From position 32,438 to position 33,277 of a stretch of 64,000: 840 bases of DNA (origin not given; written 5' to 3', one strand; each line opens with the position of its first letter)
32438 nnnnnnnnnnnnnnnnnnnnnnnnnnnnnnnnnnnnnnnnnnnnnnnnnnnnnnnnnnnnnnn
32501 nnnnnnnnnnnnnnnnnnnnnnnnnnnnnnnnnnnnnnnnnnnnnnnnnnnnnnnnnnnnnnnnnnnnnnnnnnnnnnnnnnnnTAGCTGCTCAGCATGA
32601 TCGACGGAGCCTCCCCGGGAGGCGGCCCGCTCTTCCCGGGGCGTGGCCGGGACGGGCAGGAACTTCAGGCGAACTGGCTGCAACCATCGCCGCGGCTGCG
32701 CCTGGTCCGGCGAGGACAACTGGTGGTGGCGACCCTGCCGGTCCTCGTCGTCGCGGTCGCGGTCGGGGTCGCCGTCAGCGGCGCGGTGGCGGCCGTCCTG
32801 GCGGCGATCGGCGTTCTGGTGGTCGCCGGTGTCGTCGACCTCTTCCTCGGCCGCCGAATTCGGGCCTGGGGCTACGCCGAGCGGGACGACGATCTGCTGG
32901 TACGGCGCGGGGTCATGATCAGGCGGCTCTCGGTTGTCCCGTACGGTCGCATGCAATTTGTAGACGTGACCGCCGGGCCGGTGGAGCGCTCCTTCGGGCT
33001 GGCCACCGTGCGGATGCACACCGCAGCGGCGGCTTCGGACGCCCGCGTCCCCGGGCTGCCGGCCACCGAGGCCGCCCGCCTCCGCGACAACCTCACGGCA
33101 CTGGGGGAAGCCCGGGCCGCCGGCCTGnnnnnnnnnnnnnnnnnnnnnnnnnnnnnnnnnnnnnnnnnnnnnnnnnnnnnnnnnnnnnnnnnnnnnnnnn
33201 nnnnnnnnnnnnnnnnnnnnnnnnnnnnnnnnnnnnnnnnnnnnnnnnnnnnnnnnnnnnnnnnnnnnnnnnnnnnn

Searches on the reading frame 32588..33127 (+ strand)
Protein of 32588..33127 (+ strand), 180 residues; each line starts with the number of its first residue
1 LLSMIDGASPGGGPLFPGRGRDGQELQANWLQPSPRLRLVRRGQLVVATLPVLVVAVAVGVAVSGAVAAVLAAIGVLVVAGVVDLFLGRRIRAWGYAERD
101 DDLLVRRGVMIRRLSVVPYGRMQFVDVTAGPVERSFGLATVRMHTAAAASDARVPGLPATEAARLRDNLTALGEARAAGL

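Call 69: search_protein_families(library=pfam, proteins=[window:32588-33127:+], max_evalue=0.001)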
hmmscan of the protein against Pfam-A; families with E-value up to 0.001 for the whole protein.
window:32588-33127:+ (180 aa): 1 family
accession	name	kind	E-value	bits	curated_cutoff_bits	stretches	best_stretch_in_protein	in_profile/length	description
PF03703.20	bPH_2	-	1.3e-17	64.2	22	1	92-169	2-78/78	Bacterial PH domain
